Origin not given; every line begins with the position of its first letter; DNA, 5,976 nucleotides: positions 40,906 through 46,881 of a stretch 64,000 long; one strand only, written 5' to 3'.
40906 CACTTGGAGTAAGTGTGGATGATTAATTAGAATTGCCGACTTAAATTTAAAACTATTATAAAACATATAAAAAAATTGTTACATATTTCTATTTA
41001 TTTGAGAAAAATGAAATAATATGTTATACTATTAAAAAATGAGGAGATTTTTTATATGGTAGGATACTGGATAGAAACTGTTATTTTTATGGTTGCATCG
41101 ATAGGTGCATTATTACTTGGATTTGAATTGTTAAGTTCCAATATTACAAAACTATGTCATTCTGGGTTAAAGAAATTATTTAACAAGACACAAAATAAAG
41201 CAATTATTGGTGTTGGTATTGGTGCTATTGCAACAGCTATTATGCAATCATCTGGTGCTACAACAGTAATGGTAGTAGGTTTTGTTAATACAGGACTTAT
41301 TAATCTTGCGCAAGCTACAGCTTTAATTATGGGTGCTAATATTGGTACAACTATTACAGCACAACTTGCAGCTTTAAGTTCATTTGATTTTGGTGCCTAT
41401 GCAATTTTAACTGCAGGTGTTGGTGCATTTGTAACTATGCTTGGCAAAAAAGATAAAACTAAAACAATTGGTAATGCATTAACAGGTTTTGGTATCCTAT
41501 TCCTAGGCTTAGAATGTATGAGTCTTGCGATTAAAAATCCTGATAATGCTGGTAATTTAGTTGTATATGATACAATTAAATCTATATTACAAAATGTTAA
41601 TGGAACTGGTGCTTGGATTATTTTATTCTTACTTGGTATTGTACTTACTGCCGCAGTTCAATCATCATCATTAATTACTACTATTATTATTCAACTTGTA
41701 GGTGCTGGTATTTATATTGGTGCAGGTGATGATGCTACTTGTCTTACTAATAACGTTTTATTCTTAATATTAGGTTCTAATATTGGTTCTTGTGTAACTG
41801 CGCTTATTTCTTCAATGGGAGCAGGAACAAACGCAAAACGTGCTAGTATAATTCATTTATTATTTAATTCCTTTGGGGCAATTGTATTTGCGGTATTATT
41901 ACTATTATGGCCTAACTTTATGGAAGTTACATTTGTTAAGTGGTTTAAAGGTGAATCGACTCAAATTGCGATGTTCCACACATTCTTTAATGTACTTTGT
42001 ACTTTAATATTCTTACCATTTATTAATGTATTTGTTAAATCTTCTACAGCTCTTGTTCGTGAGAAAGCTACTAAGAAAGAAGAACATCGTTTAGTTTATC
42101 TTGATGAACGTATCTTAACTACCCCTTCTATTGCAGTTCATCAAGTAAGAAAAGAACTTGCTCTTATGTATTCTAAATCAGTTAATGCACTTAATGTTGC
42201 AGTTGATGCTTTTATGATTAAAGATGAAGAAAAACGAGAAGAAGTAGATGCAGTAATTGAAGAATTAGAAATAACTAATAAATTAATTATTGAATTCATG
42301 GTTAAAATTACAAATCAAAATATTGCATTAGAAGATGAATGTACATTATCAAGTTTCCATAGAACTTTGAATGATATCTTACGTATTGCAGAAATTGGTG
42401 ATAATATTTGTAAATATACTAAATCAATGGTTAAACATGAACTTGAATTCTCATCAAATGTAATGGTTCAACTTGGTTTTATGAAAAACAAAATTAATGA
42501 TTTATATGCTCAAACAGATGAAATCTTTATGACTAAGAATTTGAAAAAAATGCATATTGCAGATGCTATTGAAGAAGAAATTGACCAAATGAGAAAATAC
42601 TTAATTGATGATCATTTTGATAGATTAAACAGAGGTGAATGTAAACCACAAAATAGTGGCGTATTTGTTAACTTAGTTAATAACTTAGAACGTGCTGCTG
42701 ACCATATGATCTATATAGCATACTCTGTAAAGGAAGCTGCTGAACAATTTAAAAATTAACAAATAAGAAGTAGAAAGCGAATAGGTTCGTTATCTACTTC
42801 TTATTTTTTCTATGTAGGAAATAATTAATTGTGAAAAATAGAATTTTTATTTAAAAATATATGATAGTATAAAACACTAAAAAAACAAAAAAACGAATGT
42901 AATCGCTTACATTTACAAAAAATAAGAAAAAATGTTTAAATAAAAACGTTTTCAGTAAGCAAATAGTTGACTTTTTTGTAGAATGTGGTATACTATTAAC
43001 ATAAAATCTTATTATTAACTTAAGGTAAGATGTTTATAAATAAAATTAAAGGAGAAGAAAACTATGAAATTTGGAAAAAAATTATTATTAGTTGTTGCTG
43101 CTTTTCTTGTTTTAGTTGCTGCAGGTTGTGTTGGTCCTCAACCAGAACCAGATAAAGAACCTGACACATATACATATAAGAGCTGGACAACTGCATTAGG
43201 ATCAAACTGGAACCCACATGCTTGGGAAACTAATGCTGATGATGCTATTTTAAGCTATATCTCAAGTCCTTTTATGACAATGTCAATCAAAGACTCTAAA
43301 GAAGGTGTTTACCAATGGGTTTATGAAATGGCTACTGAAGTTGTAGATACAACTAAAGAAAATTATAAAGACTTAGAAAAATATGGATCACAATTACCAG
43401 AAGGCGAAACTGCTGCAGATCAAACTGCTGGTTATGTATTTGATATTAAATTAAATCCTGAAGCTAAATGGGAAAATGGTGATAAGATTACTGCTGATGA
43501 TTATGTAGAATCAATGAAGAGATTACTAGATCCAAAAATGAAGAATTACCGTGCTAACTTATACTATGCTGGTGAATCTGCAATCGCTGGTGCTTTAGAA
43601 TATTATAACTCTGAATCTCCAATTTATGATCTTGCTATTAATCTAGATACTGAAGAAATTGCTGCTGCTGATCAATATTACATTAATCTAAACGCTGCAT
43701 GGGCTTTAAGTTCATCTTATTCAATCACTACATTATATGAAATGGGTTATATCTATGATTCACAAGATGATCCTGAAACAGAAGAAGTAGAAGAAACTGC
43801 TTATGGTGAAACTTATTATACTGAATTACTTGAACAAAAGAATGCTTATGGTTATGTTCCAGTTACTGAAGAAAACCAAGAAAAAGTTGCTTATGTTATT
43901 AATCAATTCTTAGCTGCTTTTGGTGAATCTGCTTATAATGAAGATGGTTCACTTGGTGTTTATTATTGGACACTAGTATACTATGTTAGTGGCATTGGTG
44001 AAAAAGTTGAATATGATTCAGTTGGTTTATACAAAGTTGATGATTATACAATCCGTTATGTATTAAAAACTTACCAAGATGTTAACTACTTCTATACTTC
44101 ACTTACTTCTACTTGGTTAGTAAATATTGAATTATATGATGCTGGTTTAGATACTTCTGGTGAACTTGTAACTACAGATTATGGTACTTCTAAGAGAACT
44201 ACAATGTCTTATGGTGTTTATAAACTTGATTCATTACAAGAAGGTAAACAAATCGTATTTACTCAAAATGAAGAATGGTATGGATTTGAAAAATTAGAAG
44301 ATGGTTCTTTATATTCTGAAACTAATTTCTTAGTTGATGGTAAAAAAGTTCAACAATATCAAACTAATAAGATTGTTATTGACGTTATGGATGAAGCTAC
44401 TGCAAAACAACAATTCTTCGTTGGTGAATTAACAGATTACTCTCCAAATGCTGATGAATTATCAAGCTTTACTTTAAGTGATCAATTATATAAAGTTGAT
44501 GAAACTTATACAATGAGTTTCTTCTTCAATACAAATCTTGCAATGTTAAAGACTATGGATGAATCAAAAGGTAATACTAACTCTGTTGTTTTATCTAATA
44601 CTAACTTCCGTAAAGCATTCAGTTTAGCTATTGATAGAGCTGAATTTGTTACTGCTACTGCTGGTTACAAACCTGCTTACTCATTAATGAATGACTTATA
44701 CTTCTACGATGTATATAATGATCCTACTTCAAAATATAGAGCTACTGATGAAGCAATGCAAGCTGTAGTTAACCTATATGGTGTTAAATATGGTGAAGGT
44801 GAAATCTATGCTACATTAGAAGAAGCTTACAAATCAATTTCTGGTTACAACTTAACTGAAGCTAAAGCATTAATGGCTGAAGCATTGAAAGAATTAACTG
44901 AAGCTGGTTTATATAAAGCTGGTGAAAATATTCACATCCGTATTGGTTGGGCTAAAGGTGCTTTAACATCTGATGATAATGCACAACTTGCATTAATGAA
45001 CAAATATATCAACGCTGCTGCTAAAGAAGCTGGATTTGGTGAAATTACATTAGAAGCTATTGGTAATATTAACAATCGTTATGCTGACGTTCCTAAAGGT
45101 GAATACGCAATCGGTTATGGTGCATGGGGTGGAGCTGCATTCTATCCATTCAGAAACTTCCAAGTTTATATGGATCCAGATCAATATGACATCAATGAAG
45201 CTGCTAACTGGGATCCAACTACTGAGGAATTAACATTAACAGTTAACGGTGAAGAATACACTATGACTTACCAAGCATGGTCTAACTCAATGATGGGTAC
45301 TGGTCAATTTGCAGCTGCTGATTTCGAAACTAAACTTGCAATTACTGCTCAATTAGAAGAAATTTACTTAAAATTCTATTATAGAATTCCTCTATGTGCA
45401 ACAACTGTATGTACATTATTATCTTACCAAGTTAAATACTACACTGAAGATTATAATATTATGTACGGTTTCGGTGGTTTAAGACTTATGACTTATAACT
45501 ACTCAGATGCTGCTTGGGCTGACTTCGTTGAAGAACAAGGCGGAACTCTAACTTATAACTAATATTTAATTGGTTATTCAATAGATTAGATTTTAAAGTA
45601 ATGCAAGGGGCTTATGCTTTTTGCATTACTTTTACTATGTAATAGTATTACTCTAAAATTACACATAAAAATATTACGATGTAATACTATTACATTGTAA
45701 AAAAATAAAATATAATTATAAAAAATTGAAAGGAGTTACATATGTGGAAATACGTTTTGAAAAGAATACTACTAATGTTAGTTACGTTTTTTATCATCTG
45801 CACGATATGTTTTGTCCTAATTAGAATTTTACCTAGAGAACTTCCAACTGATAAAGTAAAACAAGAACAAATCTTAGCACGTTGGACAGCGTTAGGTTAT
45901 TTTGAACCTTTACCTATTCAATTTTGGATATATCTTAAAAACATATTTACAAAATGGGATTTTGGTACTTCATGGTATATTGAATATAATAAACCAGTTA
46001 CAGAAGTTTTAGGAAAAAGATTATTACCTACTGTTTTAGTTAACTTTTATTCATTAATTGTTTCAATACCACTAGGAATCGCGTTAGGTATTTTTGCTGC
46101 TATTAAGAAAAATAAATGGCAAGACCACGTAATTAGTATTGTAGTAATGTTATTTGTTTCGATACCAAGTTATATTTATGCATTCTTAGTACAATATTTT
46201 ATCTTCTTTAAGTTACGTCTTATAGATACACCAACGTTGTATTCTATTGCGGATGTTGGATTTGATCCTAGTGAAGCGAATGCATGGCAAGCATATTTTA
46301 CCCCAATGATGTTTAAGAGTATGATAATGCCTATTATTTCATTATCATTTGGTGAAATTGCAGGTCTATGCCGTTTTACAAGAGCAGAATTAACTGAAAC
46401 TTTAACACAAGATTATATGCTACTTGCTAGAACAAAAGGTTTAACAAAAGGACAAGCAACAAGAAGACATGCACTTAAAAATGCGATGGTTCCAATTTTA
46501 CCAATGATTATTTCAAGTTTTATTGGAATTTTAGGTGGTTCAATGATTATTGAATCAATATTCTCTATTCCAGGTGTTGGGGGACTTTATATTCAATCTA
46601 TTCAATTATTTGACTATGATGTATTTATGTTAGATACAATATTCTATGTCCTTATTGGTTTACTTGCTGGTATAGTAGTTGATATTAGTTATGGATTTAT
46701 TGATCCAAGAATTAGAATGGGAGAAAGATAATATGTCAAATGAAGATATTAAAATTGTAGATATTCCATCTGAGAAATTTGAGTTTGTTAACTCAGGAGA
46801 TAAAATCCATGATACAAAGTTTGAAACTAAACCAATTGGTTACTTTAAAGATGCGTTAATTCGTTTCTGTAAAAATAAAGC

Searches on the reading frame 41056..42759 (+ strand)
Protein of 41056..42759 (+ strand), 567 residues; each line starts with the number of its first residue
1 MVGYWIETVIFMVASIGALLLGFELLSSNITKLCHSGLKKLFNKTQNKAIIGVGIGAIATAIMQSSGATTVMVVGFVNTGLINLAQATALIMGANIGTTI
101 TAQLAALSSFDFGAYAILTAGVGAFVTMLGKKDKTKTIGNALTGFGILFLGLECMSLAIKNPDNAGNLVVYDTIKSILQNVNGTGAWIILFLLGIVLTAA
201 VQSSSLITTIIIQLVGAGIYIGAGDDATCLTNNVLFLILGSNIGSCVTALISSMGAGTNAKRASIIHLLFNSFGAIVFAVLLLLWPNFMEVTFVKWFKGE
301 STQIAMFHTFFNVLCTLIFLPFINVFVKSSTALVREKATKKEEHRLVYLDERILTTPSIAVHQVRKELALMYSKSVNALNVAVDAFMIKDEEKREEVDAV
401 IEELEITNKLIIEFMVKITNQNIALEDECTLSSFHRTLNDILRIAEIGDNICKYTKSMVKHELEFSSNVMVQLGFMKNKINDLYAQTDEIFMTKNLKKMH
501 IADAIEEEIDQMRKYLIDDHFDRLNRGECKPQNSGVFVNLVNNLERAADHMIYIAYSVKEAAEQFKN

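Call 76: search_protein_families(library=pfam, proteins=[window:41056-42759:+], max_evalue=0.00001)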
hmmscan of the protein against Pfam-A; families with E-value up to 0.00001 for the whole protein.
window:41056-42759:+ (567 aa): 2 families
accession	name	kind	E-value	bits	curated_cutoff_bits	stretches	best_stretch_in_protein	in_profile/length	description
PF02690.20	Na_Pi_cotrans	-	5.8e-45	153.1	29.1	2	19-156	2-136/137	Na+/Pi-cotransporter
PF01895.24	PhoU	-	2.5e-08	34.6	23.5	0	476-557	4-88/89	PhoU domain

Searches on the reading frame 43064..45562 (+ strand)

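Call 76: search_protein_families(library=pfam, proteins=[window:43064-45562:+], max_evalue=0.00001)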
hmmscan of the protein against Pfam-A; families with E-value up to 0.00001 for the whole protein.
window:43064-45562:+ (832 aa): 1 family
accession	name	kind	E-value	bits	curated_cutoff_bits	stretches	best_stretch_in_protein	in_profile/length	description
PF00496.27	SBP_bac_5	-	1.3e-37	130.3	32.4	2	316-702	62-360/368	Bacterial extracellular solute-binding proteins, family 5 Middle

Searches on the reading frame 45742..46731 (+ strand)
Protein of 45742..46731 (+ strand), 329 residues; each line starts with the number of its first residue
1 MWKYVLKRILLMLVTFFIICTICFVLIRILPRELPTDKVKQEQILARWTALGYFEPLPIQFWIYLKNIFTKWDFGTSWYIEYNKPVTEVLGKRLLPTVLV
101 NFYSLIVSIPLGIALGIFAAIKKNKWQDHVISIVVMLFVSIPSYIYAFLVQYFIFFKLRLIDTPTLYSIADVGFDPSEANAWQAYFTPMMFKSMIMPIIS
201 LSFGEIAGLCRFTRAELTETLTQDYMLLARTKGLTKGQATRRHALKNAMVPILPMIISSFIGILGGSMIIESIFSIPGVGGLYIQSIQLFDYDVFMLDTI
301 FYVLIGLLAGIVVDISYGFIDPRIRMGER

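Call 76: search_protein_families(library=pfam, proteins=[window:45742-46731:+], max_evalue=0.00001)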
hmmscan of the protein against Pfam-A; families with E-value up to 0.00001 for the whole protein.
window:45742-46731:+ (329 aa): 2 families
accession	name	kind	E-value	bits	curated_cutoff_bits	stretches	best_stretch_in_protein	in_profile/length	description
PF00528.27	BPD_transp_1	-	2.7e-36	125.4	26.4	1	112-325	1-183/184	Binding-protein-dependent transport system inner membrane component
PF19300.4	BPD_transp_1_N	-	4.5e-07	30.5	23.8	1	1-75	1-79/114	Binding-prot-dependent transport system membrane comp, N-term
